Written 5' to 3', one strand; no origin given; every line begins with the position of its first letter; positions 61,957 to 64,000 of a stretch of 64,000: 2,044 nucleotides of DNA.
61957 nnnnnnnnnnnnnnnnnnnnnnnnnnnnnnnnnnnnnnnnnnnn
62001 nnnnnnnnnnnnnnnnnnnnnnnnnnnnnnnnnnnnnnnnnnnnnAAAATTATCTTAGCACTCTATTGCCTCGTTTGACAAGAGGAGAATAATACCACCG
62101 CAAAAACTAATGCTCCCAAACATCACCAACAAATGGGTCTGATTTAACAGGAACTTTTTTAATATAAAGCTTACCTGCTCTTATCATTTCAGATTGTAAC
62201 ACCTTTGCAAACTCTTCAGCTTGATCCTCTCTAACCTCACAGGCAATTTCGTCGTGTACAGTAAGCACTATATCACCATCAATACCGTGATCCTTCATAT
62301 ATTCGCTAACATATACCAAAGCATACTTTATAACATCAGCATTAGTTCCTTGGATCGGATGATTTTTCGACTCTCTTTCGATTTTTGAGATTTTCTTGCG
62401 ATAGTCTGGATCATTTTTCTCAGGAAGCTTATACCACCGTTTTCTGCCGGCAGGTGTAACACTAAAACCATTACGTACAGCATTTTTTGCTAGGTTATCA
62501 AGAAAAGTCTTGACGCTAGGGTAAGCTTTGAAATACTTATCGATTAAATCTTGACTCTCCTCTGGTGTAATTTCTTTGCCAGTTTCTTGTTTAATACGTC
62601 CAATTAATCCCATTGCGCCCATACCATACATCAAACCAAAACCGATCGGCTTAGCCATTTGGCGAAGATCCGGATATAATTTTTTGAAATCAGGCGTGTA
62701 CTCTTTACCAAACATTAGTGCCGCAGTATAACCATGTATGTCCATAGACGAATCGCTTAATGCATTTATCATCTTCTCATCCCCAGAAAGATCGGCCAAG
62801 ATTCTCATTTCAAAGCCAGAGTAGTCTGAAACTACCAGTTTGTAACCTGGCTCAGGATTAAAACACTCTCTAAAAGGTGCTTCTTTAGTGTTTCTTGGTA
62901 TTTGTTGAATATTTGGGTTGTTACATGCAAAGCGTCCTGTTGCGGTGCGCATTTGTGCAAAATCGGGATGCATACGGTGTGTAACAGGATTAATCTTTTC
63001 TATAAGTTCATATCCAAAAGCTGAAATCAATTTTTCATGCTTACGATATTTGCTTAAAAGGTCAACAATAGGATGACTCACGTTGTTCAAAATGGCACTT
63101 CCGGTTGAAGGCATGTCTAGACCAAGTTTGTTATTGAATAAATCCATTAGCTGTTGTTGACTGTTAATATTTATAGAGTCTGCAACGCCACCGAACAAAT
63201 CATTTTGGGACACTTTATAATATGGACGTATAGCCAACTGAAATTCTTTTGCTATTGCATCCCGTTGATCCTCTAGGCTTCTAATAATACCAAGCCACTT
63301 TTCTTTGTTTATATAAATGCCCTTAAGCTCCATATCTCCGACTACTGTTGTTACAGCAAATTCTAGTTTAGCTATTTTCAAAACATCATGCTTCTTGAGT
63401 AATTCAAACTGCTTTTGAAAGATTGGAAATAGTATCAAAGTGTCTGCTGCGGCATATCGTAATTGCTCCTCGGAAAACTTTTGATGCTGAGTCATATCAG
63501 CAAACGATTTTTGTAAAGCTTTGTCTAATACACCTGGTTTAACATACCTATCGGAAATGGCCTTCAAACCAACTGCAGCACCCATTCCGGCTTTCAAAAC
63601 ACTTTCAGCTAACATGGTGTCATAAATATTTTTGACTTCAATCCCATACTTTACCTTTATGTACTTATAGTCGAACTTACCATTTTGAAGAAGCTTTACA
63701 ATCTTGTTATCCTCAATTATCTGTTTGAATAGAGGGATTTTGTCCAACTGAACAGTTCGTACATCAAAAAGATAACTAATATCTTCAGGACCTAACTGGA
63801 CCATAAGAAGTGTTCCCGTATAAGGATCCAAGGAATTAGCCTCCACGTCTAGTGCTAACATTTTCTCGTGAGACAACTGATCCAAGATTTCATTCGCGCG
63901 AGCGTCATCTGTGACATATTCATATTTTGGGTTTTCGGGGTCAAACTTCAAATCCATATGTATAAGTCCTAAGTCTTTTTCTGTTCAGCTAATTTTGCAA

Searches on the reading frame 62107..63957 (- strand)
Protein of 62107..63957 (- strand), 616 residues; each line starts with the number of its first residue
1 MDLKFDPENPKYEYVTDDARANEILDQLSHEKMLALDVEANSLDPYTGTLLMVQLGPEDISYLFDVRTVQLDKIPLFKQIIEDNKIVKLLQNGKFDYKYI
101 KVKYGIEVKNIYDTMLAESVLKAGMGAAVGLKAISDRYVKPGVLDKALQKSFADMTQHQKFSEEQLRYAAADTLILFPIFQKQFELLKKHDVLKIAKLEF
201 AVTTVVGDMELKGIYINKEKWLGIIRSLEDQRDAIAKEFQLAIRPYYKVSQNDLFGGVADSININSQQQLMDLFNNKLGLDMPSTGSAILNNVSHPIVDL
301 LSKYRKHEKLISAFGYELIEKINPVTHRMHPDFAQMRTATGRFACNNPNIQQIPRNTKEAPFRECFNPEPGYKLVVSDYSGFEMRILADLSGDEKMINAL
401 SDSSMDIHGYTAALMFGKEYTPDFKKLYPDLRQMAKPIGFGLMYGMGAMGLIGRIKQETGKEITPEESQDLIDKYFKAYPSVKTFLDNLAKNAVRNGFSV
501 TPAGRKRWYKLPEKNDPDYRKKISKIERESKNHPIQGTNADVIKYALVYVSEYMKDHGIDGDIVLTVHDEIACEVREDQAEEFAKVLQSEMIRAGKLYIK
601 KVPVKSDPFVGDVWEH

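Call 56: search_protein_families(library=ncbifam, proteins=[window:62107-63957:-], max_evalue=0.00001)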
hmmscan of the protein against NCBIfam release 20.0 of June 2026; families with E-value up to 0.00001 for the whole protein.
window:62107-63957:- (616 aa): 12 families
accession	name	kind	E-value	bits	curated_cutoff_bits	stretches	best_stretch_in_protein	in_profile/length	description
NF011539.0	PRK14975.1-3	equivalog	3.9e-141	471.4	640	1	9-615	44-626/628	bifunctional 3'-5' exonuclease/DNA polymerase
NF004397.1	PRK05755.1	equivalog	1.1e-106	358.4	720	1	9-615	293-886/889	DNA polymerase I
TIGR00593.1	pola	equivalog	1.3e-94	318.3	600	1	8-615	315-887/890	DNA polymerase I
NF011540.0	PRK14975.1-4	equivalog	6.6e-86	289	601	1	11-615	2-574/576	bifunctional 3'-5' exonuclease/DNA polymerase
NF011541.0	PRK14975.2-1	equivalog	4.8e-46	157.3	871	1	298-591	319-611/645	bifunctional 3'-5' exonuclease/DNA polymerase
NF038380.1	phage_DpoZ_1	exception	3.1e-38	131.6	500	1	31-614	2-602/607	aminoadenine-incorporating DNA polymerase DpoZ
NF011538.0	PRK14975.1-1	equivalog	2.1e-28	99.1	389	1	103-605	64-542/557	bifunctional 3'-5' exonuclease/DNA polymerase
NF011542.0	PRK14975.2-2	equivalog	3.4e-27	95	1061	1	297-580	472-752/802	bifunctional 3'-5' exonuclease/DNA polymerase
NF011543.0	PRK14975.2-3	equivalog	4.2e-26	91.2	1139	1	297-549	511-755/853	bifunctional 3'-5' exonuclease/DNA polymerase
NF038381.1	phage_DpoZ_2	exception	1.7e-16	59.7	350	1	203-585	319-727/754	aminoadenine-incorporating DNA polymerase DpoZ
TIGR01388.1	rnd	equivalog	4.6e-12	45.9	298.95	1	15-200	2-179/363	ribonuclease D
NF008089.0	PRK10829.1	equivalog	4.7e-09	35.7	516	1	11-197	2-180/375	ribonuclease D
